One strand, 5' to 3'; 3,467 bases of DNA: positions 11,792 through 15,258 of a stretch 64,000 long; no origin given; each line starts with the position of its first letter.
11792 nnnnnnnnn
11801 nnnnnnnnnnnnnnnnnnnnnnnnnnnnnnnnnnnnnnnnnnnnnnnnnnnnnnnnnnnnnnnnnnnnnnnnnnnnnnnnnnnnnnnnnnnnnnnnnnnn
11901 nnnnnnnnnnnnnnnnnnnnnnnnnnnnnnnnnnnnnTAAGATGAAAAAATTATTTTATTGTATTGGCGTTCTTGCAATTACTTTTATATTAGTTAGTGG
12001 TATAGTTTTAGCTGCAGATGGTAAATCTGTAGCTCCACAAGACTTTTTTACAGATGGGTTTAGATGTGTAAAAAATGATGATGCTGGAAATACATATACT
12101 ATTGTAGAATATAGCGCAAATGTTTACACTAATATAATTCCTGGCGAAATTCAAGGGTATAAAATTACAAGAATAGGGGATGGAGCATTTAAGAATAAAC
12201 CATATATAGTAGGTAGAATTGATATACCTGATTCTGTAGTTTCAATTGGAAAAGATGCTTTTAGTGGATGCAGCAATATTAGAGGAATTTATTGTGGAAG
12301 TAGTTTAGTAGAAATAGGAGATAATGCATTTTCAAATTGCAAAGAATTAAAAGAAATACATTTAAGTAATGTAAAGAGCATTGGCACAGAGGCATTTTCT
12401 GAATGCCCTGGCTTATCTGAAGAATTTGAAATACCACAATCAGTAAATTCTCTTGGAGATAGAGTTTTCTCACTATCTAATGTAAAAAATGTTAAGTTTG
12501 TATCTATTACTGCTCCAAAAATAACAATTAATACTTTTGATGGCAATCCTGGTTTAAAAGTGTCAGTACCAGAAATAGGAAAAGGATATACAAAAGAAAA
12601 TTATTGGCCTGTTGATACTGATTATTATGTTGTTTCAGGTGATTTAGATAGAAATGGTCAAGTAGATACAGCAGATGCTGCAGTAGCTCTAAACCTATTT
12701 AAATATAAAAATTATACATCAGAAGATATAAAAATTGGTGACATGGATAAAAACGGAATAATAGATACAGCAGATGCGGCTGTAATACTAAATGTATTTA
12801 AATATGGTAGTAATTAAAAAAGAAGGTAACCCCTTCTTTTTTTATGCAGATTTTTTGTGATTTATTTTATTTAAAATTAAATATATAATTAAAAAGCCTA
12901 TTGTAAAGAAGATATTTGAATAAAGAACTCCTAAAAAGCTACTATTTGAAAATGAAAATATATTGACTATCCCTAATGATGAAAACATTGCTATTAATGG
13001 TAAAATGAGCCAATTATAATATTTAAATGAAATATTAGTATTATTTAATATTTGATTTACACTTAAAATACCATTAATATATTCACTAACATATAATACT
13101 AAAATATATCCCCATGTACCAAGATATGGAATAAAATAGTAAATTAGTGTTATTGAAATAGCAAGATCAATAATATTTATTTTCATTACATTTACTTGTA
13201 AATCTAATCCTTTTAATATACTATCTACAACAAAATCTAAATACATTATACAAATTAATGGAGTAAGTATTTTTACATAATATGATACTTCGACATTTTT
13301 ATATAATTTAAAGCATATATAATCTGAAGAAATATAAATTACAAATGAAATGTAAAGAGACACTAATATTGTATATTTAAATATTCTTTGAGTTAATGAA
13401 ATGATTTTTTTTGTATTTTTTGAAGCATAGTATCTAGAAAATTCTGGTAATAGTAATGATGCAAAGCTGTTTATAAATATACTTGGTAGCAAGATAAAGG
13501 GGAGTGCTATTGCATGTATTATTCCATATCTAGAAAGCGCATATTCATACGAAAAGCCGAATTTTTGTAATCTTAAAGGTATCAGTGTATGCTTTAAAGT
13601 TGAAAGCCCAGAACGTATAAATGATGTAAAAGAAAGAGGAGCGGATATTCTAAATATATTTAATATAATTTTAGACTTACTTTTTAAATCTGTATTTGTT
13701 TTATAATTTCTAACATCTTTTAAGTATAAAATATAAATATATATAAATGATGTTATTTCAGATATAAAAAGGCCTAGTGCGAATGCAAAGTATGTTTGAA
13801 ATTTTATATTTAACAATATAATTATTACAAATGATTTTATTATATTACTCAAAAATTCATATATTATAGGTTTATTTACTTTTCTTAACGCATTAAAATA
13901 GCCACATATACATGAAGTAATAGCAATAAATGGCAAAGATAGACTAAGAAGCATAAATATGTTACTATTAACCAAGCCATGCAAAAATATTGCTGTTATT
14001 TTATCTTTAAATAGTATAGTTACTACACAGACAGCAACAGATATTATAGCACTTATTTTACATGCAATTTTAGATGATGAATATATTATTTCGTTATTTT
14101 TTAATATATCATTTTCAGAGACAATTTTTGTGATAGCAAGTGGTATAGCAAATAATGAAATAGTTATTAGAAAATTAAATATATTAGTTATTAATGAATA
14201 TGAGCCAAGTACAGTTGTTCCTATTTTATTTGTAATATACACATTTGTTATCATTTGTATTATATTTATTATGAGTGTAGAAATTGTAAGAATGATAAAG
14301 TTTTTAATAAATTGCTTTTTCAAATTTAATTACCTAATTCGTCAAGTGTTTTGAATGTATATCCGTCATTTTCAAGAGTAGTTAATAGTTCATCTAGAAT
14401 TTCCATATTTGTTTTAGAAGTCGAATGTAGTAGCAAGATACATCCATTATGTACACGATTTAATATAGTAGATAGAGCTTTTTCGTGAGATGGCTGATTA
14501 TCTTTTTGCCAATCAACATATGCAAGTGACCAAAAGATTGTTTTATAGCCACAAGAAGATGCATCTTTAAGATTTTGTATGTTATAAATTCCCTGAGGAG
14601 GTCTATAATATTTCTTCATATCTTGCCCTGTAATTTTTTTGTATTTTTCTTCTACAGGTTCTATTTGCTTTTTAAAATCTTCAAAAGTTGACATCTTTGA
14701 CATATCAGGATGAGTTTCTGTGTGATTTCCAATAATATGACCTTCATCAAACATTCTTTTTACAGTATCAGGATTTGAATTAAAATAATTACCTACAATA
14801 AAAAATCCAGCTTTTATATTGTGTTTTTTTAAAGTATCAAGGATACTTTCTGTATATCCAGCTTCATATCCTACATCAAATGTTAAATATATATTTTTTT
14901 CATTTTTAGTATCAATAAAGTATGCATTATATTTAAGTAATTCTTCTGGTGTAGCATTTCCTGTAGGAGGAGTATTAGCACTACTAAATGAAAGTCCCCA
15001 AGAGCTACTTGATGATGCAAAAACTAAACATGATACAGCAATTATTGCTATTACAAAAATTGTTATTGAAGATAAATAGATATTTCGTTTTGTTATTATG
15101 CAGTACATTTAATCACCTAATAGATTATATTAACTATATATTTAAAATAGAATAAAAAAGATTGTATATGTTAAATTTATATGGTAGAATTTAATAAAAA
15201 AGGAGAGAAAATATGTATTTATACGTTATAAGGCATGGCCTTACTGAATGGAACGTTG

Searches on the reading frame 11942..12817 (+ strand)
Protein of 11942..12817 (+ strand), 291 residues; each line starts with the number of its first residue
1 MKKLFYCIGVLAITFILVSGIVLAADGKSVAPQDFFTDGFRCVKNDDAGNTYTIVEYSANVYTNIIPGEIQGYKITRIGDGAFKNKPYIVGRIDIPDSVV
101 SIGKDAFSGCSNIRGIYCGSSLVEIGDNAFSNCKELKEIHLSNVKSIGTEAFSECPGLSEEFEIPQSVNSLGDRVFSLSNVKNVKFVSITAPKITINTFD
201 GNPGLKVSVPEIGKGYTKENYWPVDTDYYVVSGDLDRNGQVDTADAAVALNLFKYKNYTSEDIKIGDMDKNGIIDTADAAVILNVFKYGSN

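Call 6: search_protein_families(library=pfam, proteins=[window:11942-12817:+], max_evalue=0.01)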
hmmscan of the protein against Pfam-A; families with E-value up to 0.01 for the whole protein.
window:11942-12817:+ (291 aa): 3 families
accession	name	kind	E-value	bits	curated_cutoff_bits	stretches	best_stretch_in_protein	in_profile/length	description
PF13306.12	LRR_5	-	3e-26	92.3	27.7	1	76-204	1-125/127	BspA type Leucine rich repeat region (6 copies)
PF13855.12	LRR_8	-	5.5e-05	23.3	27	0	119-159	10-52/61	Leucine rich repeat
PF00404.24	Dockerin_1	-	0.00055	20.5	22.9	1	233-282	2-52/57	Dockerin type I domain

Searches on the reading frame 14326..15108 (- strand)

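Call 66: search_protein_families(library=pfam, proteins=[window:14326-15108:-], max_evalue=0.00001)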
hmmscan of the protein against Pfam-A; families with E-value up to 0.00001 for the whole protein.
window:14326-15108:- (260 aa): 1 family
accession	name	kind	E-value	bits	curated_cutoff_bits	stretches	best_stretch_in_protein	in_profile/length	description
PF01522.26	Polysacc_deac_1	-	1.9e-35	122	23.1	1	67-190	3-123/124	Polysaccharide deacetylase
